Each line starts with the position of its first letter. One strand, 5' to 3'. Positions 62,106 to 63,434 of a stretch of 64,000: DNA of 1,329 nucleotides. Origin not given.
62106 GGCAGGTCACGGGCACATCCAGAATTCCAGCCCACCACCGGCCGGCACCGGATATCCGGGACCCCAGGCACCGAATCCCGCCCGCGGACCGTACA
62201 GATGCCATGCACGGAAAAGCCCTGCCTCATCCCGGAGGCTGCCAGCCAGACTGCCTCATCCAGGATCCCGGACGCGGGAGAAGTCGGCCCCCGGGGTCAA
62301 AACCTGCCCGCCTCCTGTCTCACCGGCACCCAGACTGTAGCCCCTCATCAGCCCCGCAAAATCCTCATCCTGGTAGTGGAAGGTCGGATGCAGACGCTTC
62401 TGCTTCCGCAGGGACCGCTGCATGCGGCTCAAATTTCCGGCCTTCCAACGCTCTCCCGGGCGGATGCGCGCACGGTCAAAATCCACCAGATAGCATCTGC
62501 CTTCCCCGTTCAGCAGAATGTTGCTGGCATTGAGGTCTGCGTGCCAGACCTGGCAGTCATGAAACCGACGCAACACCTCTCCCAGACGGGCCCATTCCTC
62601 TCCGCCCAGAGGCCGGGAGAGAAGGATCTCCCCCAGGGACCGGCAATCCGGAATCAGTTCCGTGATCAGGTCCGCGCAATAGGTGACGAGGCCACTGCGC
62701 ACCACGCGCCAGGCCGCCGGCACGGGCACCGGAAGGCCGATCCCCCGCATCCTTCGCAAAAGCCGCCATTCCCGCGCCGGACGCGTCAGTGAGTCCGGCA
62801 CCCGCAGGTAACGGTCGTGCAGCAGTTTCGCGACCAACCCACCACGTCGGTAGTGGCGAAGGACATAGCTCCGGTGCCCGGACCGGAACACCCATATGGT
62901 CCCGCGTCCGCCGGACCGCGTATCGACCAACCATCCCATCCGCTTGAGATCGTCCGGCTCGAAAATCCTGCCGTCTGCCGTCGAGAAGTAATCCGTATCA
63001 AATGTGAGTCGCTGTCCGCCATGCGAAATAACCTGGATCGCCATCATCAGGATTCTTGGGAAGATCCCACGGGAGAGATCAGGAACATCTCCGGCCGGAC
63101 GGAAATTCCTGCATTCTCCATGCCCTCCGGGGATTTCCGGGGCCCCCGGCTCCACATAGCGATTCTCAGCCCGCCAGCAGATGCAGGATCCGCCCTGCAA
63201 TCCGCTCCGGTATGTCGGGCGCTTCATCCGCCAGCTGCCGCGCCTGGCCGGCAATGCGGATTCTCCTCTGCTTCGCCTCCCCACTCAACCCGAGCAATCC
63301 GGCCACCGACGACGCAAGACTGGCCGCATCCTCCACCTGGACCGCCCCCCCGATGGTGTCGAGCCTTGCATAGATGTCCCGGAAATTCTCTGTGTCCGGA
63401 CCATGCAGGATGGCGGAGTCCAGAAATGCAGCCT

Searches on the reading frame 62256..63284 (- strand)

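Call 64: search_protein_families(library=pfam, proteins=[window:62256-63284:-], max_evalue=0.001)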
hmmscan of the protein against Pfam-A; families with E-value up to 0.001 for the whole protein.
window:62256-63284:- (342 aa): 5 families
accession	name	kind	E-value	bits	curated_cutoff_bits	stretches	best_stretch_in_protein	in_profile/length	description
PF06293.20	Kdo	-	1.6e-36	126.2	21.3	1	125-316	15-207/207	Lipopolysaccharide kinase (Kdo/WaaP) family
PF01636.29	APH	-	1.7e-06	28.4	23.2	0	246-274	170-199/239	Phosphotransferase enzyme family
PF01163.29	RIO1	-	5.5e-06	26.6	22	1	169-270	55-149/187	RIO domain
PF19974.5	TCAD9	-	9.9e-05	22.1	40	1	245-274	298-326/429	Ternary complex associated domain 9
PF00069.31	Pkinase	-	0.00092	19.1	31.7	0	233-274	106-147/263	Protein kinase domain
